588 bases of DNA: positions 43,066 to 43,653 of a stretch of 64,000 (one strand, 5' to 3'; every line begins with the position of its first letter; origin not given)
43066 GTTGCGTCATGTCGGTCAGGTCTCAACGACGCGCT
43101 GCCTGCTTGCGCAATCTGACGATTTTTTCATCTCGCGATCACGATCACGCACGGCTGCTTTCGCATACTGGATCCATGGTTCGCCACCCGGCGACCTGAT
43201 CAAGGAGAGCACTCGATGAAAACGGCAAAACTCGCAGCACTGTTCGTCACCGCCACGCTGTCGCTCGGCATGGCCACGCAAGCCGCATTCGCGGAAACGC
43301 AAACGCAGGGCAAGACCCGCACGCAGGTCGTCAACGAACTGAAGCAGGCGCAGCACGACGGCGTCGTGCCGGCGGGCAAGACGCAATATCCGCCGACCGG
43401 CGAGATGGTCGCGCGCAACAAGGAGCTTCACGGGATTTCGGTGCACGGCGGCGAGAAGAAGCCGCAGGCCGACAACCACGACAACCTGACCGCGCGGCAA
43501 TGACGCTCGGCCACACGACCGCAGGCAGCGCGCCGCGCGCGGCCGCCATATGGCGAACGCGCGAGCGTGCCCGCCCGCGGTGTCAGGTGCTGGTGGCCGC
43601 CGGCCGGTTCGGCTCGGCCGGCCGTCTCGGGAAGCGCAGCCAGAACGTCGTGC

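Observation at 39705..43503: Two DUF4148-like small secreted paralogs sharing an upstream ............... palindrome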

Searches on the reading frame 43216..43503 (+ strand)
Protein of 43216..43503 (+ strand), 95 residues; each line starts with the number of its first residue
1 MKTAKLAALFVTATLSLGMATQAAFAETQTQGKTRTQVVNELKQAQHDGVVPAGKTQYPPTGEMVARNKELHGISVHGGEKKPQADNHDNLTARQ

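Call 3: search_protein_families(library=pfam, proteins=[window:43216-43503:+], max_evalue=0.01)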
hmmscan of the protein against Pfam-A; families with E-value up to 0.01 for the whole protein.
window:43216-43503:+ (95 aa): 1 family
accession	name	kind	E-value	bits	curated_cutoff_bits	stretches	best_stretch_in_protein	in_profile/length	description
PF13663.11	DUF4148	-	8e-13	49.1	27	1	1-59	1-62/62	Domain of unknown function (DUF4148)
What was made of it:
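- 43216..43503 (+): DUF4148-2 coding sequence (95 aa), convergent with the sensor kinase gene. Pfam PF13663, 49.1 bits (call 3).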

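Call 13: search_protein_families(library=ncbifam, proteins=[window:43216-43503:+], max_evalue=0.001)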
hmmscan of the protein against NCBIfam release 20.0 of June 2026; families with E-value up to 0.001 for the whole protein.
window:43216-43503:+ (95 aa): 0 families

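Call 41: find_homologous_proteins(query=window:43216-43500:+, max_evalue=0.001)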
Query window:43216-43500:+ (95 aa): 157 proteins with E <= 0.001 among 163 candidates; the best 120 are listed.
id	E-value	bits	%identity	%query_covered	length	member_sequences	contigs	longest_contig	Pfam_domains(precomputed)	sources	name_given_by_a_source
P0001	2.4e-53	195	98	100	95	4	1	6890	PF13663.12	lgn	-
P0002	2.5e-50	186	92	100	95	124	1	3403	PF13663.12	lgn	-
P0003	2.0e-49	183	91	99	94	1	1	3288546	PF13663.12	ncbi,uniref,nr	ncbi:DUF4148 domain-containing protein [Burkholderia sp. MS455]|uniref:DUF4148 domain-containing pro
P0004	4.0e-49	182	89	100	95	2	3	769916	PF13663.12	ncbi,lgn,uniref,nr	ncbi:DUF4148 domain-containing protein [Burkholderia cepacia]|uniref:DUF4148 domain-containing prote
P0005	9.7e-49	181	90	99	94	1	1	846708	PF13663.12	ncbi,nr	ncbi:hypothetical protein J2785_000545 [Burkholderia ambifaria]|nr:DUF4148 domain-containing protein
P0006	1.1e-48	181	89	100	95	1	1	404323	PF13663.12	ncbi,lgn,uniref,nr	ncbi:DUF4148 domain-containing protein [Burkholderia cepacia]|uniref:DUF4148 domain-containing prote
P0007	1.1e-48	181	91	99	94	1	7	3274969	PF13663.12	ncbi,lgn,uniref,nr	ncbi:hypothetical protein DM992_29100 [Burkholderia sp. JP2-270]|uniref:DUF4148 domain-containing pr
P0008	1.2e-48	180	89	99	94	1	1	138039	PF13663.12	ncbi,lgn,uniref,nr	ncbi:DUF4148 domain-containing protein [Burkholderia pyrrocinia]|uniref:DUF4148 domain-containing pr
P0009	1.3e-48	180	91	100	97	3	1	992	PF13663.12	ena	-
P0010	1.9e-48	180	90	99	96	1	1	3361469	PF13663.12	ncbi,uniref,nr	ncbi:DUF4148 domain-containing protein [Burkholderia sp. S-53]|uniref:DUF4148 domain-containing prot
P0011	2.0e-48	180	88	100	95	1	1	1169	PF13663.12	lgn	-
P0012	2.0e-48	180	90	99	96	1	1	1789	PF13663.12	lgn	-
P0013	3.5e-48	179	89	99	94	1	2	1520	PF13663.12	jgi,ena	-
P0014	5.0e-48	178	88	100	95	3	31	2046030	PF13663.12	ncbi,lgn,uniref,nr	ncbi:DUF4148 domain-containing protein [Burkholderia cepacia]|uniref:DUF4148 domain-containing prote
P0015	5.2e-48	178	90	99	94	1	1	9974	PF13663.12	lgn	-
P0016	5.6e-48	178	88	100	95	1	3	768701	PF13663.12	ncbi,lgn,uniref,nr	ncbi:TPA: DUF4148 domain-containing protein [Burkholderia cenocepacia]|uniref:DUF4148 domain-contain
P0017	5.9e-48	178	88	100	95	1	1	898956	PF13663.12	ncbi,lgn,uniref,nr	ncbi:DUF4148 domain-containing protein [Burkholderia cepacia]|uniref:DUF4148 domain-containing prote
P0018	6.1e-48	178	88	100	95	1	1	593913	PF13663.12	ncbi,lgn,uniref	ncbi:DUF4148 domain-containing protein [Burkholderia cepacia]|uniref:DUF4148 domain-containing prote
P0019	6.4e-48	178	89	99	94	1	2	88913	PF13663.12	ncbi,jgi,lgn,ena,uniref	ncbi:DUF4148 domain-containing protein [Burkholderia sp. RS02]|uniref:DUF4148 domain-containing prot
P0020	7.8e-48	178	88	100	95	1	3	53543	PF13663.12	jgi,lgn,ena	-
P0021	8.8e-48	178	87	100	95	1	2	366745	PF13663.12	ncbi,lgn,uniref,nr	ncbi:DUF4148 domain-containing protein [Burkholderia cepacia]|uniref:DUF4148 domain-containing prote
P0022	8.8e-48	178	88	100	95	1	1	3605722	PF13663.12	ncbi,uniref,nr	ncbi:DUF4148 domain-containing protein [Burkholderia cepacia]|uniref:DUF4148 domain-containing prote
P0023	9.6e-48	178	88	100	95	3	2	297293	PF13663.12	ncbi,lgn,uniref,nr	ncbi:hypothetical protein WT24_24515 [Burkholderia sp. MSMB1078WGS]|uniref:DUF4148 domain-containing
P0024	1.0e-47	177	88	100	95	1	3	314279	PF13663.12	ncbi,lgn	-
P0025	1.1e-47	177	87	100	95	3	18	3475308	PF13663.12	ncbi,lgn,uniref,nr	ncbi:hypothetical protein WK90_25085 [Burkholderia cepacia]|uniref:DUF4148 domain-containing protein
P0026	1.2e-47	177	88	100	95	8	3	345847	PF13663.12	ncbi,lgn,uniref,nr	ncbi:DUF4148 domain-containing protein [Burkholderia cenocepacia]|uniref:DUF4148 domain-containing p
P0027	1.2e-47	177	89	99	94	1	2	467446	PF13663.12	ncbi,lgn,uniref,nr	ncbi:DUF4148 domain-containing protein [Burkholderia sp. DN3021]|uniref:DUF4148 domain-containing pr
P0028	1.3e-47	177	84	99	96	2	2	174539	PF13663.12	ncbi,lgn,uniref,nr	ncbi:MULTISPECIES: DUF4148 domain-containing protein [Burkholderia]|uniref:DUF4148 domain-containing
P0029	1.4e-47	177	88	100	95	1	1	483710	PF13663.12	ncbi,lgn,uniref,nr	ncbi:DUF4148 domain-containing protein [Burkholderia sp. MSMB1835]|uniref:DUF4148 domain-containing 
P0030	1.7e-47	177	87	100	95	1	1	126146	PF13663.12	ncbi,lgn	ncbi:TPA: DUF4148 domain-containing protein [Burkholderia cepacia]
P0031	1.9e-47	177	88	100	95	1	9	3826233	PF13663.12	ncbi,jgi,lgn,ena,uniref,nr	ncbi:DUF4148 domain-containing protein [Burkholderia cepacia]|uniref:DUF4148 domain-containing prote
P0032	2.2e-47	176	87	100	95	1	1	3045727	PF13663.12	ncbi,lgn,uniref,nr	ncbi:DUF4148 domain-containing protein [Burkholderia sp. BCC0419]|uniref:DUF4148 domain-containing p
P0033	2.8e-47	176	89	99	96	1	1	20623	PF13663.12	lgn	-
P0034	2.9e-47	176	87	100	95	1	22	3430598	PF13663.12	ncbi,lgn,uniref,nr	ncbi:DUF4148 domain-containing protein [Burkholderia cepacia]|uniref:DUF4148 domain-containing prote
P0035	3.6e-47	176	87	100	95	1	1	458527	PF13663.12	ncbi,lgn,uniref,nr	ncbi:hypothetical protein WL58_29560 [Burkholderia cepacia]|uniref:DUF4148 domain-containing protein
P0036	4.1e-47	176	87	100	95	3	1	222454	PF13663.12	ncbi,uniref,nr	ncbi:DUF4148 domain-containing protein [Burkholderia sp. COPS]|uniref:DUF4148 domain-containing prot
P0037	4.4e-47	175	87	100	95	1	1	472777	PF13663.12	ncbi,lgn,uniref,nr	ncbi:hypothetical protein WK78_06755 [Burkholderia cepacia]|uniref:DUF4148 domain-containing protein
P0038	5.4e-47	175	88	98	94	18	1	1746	PF13663.12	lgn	-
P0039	6.0e-47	175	88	99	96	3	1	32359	PF13663.12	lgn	-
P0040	6.7e-47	175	83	99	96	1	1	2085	PF13663.12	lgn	-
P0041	6.8e-47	175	86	100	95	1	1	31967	PF13663.12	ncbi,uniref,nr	ncbi:DUF4148 domain-containing protein [Burkholderia metallica]|uniref:DUF4148 domain-containing pro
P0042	9.2e-47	174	86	100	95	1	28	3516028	PF13663.12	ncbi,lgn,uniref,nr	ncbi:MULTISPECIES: DUF4148 domain-containing protein [Burkholderia]|uniref:DUF4148 domain-containing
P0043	1.0e-46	174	88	99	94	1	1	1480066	PF13663.12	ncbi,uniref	ncbi:DUF4148 domain-containing protein [Burkholderia sp. GS2Y]|uniref:DUF4148 domain-containing prot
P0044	1.2e-46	174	87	100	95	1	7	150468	PF13663.12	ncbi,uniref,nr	ncbi:DUF4148 domain-containing protein [Burkholderia cepacia]|uniref:DUF4148 domain-containing prote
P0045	1.4e-46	174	85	100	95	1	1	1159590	PF13663.12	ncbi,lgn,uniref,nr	ncbi:DUF4148 domain-containing protein [Burkholderia sp. BCC0397]|uniref:DUF4148 domain-containing p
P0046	1.4e-46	174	86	99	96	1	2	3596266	PF13663.12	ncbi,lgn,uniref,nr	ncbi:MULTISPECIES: DUF4148 domain-containing protein [Burkholderia cepacia complex]|uniref:DUF4148 d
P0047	2.2e-46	173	85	99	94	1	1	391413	PF13663.12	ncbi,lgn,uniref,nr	ncbi:DUF4148 domain-containing protein [Burkholderia sp. BCC1977]|uniref:DUF4148 domain-containing p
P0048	2.3e-46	173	85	99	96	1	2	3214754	PF13663.12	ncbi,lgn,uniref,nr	ncbi:DUF4148 domain-containing protein [Burkholderia pyrrocinia]|uniref:DUF4148 domain-containing pr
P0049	2.3e-46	173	86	99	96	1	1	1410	PF13663.12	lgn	-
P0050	2.4e-46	173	88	99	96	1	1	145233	PF13663.12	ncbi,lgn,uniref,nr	ncbi:DUF4148 domain-containing protein [Burkholderia pyrrocinia]|uniref:DUF4148 domain-containing pr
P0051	3.0e-46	173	86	100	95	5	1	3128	PF13663.12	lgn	-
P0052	3.7e-46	172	88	99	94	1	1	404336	PF13663.12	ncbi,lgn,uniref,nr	ncbi:DUF4148 domain-containing protein [Burkholderia sp. BCC0405]|uniref:DUF4148 domain-containing p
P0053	4.3e-46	172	88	99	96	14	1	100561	PF13663.12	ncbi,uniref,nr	ncbi:DUF4148 domain-containing protein [Burkholderia sp. BE17]|uniref:DUF4148 domain-containing prot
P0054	4.9e-46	172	86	100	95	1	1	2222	PF13663.12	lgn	-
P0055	7.9e-46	171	81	100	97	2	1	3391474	PF13663.12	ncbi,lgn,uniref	ncbi:DUF4148 domain-containing protein [Burkholderia cepacia]|uniref:DUF4148 domain-containing prote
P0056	1.5e-45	171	86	99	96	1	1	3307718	PF13663.12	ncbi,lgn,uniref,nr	ncbi:DUF4148 domain-containing protein [Burkholderia pyrrocinia]|uniref:DUF4148 domain-containing pr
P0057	1.7e-45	170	85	100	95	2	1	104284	PF13663.12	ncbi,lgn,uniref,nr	ncbi:DUF4148 domain-containing protein [Burkholderia cepacia]|uniref:DUF4148 domain-containing prote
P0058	1.8e-45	170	85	99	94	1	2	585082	PF13663.12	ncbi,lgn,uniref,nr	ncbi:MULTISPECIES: DUF4148 domain-containing protein [unclassified Burkholderia]|uniref:DUF4148 doma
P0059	1.8e-45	170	85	99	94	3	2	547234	PF13663.12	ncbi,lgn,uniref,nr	ncbi:DUF4148 domain-containing protein [Burkholderia anthina]|uniref:DUF4148 domain-containing prote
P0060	2.2e-45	170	88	99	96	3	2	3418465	PF13663.12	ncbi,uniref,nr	ncbi:DUF4148 domain-containing protein [Burkholderia cepacia]|uniref:DUF4148 domain-containing prote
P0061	2.4e-45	170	84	99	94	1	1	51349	PF13663.12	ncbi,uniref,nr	ncbi:DUF4148 domain-containing protein [Burkholderia pyrrocinia]|uniref:DUF4148 domain-containing pr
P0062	3.9e-45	169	84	100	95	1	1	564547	PF13663.12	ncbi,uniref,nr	ncbi:DUF4148 domain-containing protein [Burkholderia sola]|uniref:DUF4148 domain-containing protein 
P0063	4.9e-45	169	87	100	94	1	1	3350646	PF13663.12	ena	-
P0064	9.5e-45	168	82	99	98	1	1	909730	PF13663.12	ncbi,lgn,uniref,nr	ncbi:DUF4148 domain-containing protein [Burkholderia sp. AU30280]|uniref:DUF4148 domain-containing p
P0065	1.1e-44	168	82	100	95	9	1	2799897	PF13663.12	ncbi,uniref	ncbi:DUF4148 domain-containing protein [Burkholderia semiarida]|uniref:DUF4148 domain-containing pro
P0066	1.3e-44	168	84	100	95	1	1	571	PF13663.12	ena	-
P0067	1.4e-44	167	82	100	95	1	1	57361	PF13663.12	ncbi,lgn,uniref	ncbi:DUF4148 domain-containing protein [Burkholderia semiarida]|uniref:DUF4148 domain-containing pro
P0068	3.0e-44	166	83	100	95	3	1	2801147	PF13663.12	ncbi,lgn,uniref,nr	ncbi:DUF4148 domain-containing protein [Burkholderia sp. NRF60-BP8]|uniref:DUF4148 domain-containing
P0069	4.0e-44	166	84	99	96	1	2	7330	PF13663.12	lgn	-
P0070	5.2e-44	166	81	99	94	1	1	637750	PF13663.12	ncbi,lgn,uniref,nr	ncbi:DUF4148 domain-containing protein [Burkholderia sp. Bp8998]|uniref:DUF4148 domain-containing pr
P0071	1.0e-43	165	83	99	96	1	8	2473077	PF13663.12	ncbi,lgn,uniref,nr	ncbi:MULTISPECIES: DUF4148 domain-containing protein [Burkholderia]|uniref:DUF4148 domain-containing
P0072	1.6e-43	164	83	99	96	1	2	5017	PF13663.12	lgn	-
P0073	1.6e-43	164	82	99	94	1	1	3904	PF13663.12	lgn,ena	-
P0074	2.6e-43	163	81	99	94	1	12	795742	PF13663.12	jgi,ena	-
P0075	3.4e-43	163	84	100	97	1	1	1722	PF13663.12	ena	-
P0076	4.7e-43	163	82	100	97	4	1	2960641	PF13663.12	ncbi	ncbi:DUF4148 domain-containing protein [Burkholderia metallica]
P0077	9.3e-43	162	79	99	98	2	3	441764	PF13663.12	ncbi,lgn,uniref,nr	ncbi:hypothetical protein GQ57_18820 [Burkholderia sp. MSh2]|uniref:DUF4148 domain-containing protei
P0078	9.9e-43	162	82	99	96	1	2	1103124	PF13663.12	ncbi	ncbi:DUF4148 domain-containing protein [Burkholderia sp. AW49-1]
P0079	1.4e-42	161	80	99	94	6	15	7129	PF13663.12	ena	-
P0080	2.1e-42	161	81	99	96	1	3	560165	PF13663.12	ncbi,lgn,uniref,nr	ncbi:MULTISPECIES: DUF4148 domain-containing protein [unclassified Burkholderia]|uniref:DUF4148 doma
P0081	2.1e-42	161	79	99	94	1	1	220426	PF13663.12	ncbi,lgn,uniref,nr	ncbi:DUF4148 domain-containing protein [Burkholderia sp. Bp9143]|uniref:DUF4148 domain-containing pr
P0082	2.2e-42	160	81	99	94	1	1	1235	PF13663.12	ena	-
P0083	3.2e-42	160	82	99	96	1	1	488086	PF13663.12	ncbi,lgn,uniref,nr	ncbi:DUF4148 domain-containing protein [Burkholderia territorii]|uniref:DUF4148 domain-containing pr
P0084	4.1e-42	160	81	99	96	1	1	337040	PF13663.12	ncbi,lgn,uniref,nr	ncbi:DUF4148 domain-containing protein [Burkholderia territorii]|uniref:DUF4148 domain-containing pr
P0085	4.2e-42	160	80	99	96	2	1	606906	PF13663.12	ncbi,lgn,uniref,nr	ncbi:DUF4148 domain-containing protein [Burkholderia sp. BCC1993]|uniref:DUF4148 domain-containing p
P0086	1.1e-41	158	78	99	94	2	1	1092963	PF13663.12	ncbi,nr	ncbi:UNVERIFIED_ORG: hypothetical protein J2791_000828 [Burkholderia contaminans]|nr:hypothetical pr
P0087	1.6e-41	158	80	99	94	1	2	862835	PF13663.12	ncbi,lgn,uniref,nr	ncbi:hypothetical protein WL93_03370 [Burkholderia diffusa]|uniref:DUF4148 domain-containing protein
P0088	1.7e-41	158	79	99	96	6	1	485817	PF13663.12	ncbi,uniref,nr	ncbi:DUF4148 domain-containing protein [Burkholderia sp. SCN-KJ]|uniref:DUF4148 domain-containing pr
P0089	2.5e-41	157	80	100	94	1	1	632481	PF13663.12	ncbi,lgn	ncbi:DUF4148 domain-containing protein [Burkholderia stagnalis]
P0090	2.5e-41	157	81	99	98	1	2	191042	PF13663.12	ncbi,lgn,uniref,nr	ncbi:hypothetical protein WT27_20325 [Burkholderia territorii]|uniref:DUF4148 domain-containing prot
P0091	3.4e-41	157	81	99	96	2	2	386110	PF13663.12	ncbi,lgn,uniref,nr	ncbi:hypothetical protein WT21_08940 [Burkholderia territorii]|uniref:DUF4148 domain-containing prot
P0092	4.5e-41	156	79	99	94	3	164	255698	PF13663.12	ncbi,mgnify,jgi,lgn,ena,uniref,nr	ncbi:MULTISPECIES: DUF4148 domain-containing protein [Burkholderia]|mgnify:CR=1 FL=1|jgi:Domain of u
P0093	8.2e-41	155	79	99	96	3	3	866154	PF13663.12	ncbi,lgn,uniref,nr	ncbi:hypothetical protein WL88_19710 [Burkholderia diffusa]|uniref:DUF4148 domain-containing protein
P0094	9.9e-41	155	81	99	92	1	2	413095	PF13663.12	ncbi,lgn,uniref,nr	ncbi:DUF4148 domain-containing protein [Burkholderia sp. Bp9031]|uniref:DUF4148 domain-containing pr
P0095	1.2e-40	155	79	99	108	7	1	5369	PF13663.12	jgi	-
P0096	1.3e-40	155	77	99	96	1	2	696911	PF13663.12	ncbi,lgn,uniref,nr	ncbi:DUF4148 domain-containing protein [Burkholderia sp. USMB20]|uniref:DUF4148 domain-containing pr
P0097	1.4e-40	155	79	99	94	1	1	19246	PF13663.12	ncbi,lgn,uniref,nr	ncbi:DUF4148 domain-containing protein [Burkholderia diffusa]|uniref:DUF4148 domain-containing prote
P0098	1.5e-40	155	79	99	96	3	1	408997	PF13663.12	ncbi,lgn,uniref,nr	ncbi:hypothetical protein WS98_18550 [Burkholderia territorii]|uniref:DUF4148 domain-containing prot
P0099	1.6e-40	155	82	99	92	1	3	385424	PF13663.12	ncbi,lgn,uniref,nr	ncbi:DUF4148 domain-containing protein [Burkholderia anthina]|uniref:DUF4148 domain-containing prote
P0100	1.6e-40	155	78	99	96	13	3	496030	PF13663.12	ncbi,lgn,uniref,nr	ncbi:DUF4148 domain-containing protein [Burkholderia territorii]|uniref:DUF4148 domain-containing pr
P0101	1.7e-40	154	78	99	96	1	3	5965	PF13663.12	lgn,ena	-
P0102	1.7e-40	154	79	99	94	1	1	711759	PF13663.12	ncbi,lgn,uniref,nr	ncbi:hypothetical protein WI28_17535 [Burkholderia diffusa]|uniref:DUF4148 domain-containing protein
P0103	3.4e-40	153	76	99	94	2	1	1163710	PF13663.12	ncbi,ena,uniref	ncbi:DUF4148 domain-containing protein [Burkholderia sp. 567]|uniref:DUF4148 domain-containing prote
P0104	5.5e-40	153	78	99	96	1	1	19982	PF13663.12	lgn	-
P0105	7.3e-40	152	80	99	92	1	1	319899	PF13663.12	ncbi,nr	nr:DUF4148 domain-containing protein [Burkholderia ambifaria]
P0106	2.3e-39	151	78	99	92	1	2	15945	PF13663.12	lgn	-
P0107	4.1e-39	150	77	99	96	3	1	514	PF13663.12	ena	-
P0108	6.4e-39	149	78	99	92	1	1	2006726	PF13663.12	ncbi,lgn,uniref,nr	ncbi:DUF4148 domain-containing protein [Burkholderia ambifaria]|uniref:DUF4148 domain-containing pro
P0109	7.2e-39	149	78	99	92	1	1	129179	PF13663.12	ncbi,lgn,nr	ncbi:DUF4148 domain-containing protein [Burkholderia ambifaria]|nr:DUF4148 domain-containing protein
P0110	9.1e-39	149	74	99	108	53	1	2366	PF13663.12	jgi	jgi:hypothetical protein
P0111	2.1e-38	148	76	99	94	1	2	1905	PF13663.12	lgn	-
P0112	5.5e-38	146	78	99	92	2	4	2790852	PF13663.12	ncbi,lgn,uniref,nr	ncbi:DUF4148 domain-containing protein [Burkholderia ambifaria]|uniref:DUF4148 domain-containing pro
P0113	7.9e-38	146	77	99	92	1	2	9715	PF13663.12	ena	-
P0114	1.9e-37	145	72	99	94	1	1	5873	PF13663.12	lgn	-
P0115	4.5e-36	140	89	78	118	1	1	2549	PF13663.12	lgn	-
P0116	3.2e-34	134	72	99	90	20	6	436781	PF13663.12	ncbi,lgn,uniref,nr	ncbi:hypothetical protein WL76_06695 [Burkholderia ubonensis]|uniref:DUF4148 domain-containing prote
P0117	2.3e-29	119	63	99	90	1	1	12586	PF13663.12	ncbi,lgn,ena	-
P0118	4.7e-29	118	90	71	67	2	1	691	PF13663.12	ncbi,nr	ncbi:DUF4148 domain-containing protein, partial [Staphylococcus capitis]|nr:DUF4148 domain-containin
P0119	6.6e-29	117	65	99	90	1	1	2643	PF13663.12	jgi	jgi:hypothetical protein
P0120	2.5e-27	112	92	65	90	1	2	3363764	PF13663.12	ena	-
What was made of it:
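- On Pfam DUF4148 (PF13663): Homologs in public databases are annotated as DUF4148 domain-containing proteins (call 41).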

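Call 49: predict_structure(alignment_id=A1)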
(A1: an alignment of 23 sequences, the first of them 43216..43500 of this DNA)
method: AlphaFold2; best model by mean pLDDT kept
length: 95 residues; sequences in the alignment: 23
mean_pLDDT: 59.3   pTM: 0.25
mean pLDDT of the five models: 59.3, 57.3, 56.0, 54.5, 52.1
residues with pLDDT >= 90: 0; 70-90: 14; 50-70: 69; < 50: 12
segments of 3 or more residues with pLDDT < 50: 22-31
pLDDT, mean of each block of 10 residues (from residue 1): 56 53 46 65 61 58 72 63 60 54
secondary structure, 60 per line:
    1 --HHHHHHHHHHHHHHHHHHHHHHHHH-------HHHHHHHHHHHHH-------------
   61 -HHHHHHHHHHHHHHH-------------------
elements in order: H3-27 H35-47 H62-76
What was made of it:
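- The structure model of DUF4148-2 is of low confidence (pLDDT 59, call 49).
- Tried and rejected: AlphaFold2 with 23 close homologs gave pLDDT 59.3 and pTM 0.25, with only two short helices in the mature part (call 49).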

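Call 57: search_solved_structures(query=A1, max_evalue=1)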
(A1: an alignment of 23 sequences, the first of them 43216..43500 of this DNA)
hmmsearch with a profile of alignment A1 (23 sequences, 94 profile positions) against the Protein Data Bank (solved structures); distinct sequences matched with E-value up to 1: 0.
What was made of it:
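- Closest known: Small periplasmic accessory proteins of metal-resistance determinants. Different: DUF4148 has no solved relative (call 57).
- Tried and rejected: A profile search found no relative (call 57).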

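Call 59: search_dna_similar(query=window:43216-43500:+, collection=plasmids, mode=protein, max_rows=30, rows=spread, max_evalue=0.00001)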
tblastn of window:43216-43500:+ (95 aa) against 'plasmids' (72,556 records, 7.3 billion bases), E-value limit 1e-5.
Records with a match: 37; places in all: 83; records where one place covers at least 80% of the query: 27.
Best place of each record, by identity: 90-95% 2; 80-90% 12; 60-80% 6; <60% 17.
By first word of the organism name: Burkholderia 29; Paraburkholderia 6; Caballeronia 2.
By predicted mobility (MOB-suite, as given by PLSDB): non-mobilizable 20; conjugative 14; mobilizable 3.
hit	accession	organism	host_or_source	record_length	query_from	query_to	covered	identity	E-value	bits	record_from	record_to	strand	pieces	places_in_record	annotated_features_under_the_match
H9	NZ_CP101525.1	Burkholderia arboris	mixed culture,soil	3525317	1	95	100%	94.7%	5e-45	160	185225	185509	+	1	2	none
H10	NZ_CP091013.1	Burkholderia cenocepacia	-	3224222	1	95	100%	90.5%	3e-43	155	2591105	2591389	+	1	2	none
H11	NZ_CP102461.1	Burkholderia multivorans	Homo sapiens,pure culture,CF throat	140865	1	91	96%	89.0%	8e-40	145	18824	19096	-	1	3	DUF4148 domain-containing protein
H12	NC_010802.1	Burkholderia multivorans ATCC 17616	-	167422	1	91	96%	89.0%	8e-40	145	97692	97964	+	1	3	DUF4148 domain-containing protein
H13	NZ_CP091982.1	Burkholderia vietnamiensis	Homo sapiens,clinical isolate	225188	1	91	96%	89.0%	8e-40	145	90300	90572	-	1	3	DUF4148 domain-containing protein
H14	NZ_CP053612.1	Burkholderia sp. MBR-1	-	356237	1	91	96%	89.0%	8e-40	145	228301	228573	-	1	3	DUF4148 domain-containing protein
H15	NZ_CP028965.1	Burkholderia sp. IDO3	pure strain,reactor sludge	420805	1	91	96%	89.0%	8e-40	145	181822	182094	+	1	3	DUF4148 domain-containing protein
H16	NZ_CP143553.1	Burkholderia multivorans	Homo sapiens,bronchoalveolar lavage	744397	1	91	96%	89.0%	8e-40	145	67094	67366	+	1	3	DUF4148 domain-containing protein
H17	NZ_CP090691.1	Burkholderia multivorans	Homo sapiens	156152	1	89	94%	89.9%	2e-39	144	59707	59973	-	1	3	DUF4148 domain-containing protein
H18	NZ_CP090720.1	Burkholderia multivorans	Homo sapiens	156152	1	89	94%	89.9%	2e-39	144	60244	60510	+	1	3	DUF4148 domain-containing protein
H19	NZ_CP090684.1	Burkholderia multivorans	Homo sapiens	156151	1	89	94%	89.9%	2e-39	144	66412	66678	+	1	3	DUF4148 domain-containing protein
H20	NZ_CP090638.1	Burkholderia contaminans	pharmaceutical solution,pharmaceutical ...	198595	1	94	99%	78.7%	7e-37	137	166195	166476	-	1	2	DUF4148 domain-containing protein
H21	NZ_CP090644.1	Burkholderia contaminans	sheep,milk,milk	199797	1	94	99%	78.7%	7e-37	137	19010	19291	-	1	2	DUF4148 domain-containing protein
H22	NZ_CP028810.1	Burkholderia contaminans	genomic DNA,the respiratory tract of a ...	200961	1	94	99%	78.7%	7e-37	137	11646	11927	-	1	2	DUF4148 domain-containing protein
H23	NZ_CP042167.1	Burkholderia contaminans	soil,soil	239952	1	94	99%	78.7%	7e-37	137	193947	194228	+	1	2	DUF4148 domain-containing protein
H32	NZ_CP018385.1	Burkholderia pseudomallei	Homo sapiens,clinical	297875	32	75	46%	59.1%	3e-7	53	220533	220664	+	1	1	DUF4148 domain-containing protein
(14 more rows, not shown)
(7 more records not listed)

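Call 60: get_annotated_region(hit=H32, flank=6000)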
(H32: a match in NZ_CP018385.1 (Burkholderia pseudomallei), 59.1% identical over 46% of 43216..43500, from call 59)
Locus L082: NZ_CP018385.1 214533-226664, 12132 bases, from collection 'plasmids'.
description: Burkholderia pseudomallei strain 2008724860 plasmid p1, complete sequence
organism: Burkholderia pseudomallei (NCBI taxid 28450)
taxonomy: Bacteria; Pseudomonadota; Betaproteobacteria; Burkholderiales; Burkholderiaceae; Burkholderia; Burkholderia pseudomallei
host: -; source: Homo sapiens,clinical; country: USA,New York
typing (MOB-suite, as given by PLSDB): non-mobilizable; replicon rep_cluster_210
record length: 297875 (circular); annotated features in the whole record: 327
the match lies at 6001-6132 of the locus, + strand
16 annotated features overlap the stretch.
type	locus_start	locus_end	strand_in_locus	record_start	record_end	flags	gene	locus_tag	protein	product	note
CDS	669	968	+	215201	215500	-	-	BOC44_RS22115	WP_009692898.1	hypothetical protein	-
CDS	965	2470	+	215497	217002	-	-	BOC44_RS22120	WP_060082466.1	TolC family protein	GO:0055085 - transmembrane transport [Evidence IEA]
CDS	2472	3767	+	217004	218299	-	-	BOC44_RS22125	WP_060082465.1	copper oxidase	-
CDS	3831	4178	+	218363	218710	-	-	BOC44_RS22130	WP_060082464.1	copper-binding protein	-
CDS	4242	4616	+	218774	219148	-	copC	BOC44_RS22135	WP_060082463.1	copper homeostasis periplasmic binding protein CopC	GO:0006825 - copper ion transport [Evidence IEA]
CDS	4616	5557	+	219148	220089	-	-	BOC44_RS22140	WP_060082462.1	CopD family protein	-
CDS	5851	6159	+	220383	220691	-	-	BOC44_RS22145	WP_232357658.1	DUF4148 domain-containing protein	-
CDS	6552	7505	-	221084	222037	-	-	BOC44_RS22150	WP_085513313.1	multicopper oxidase domain-containing protein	-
CDS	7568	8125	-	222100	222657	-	-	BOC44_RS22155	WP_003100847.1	recombinase family protein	GO:0006310 - DNA recombination [Evidence IEA]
CDS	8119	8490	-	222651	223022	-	-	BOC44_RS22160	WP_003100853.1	hypothetical protein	-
CDS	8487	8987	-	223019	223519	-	-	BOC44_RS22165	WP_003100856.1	hypothetical protein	-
CDS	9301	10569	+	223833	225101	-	-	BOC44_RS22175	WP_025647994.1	IS256 family transposase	-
CDS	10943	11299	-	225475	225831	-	-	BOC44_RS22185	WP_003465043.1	cupin domain-containing protein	-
CDS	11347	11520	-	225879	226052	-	-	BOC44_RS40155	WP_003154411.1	hypothetical protein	-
CDS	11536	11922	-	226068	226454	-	-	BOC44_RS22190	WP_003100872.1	DUF86 domain-containing protein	-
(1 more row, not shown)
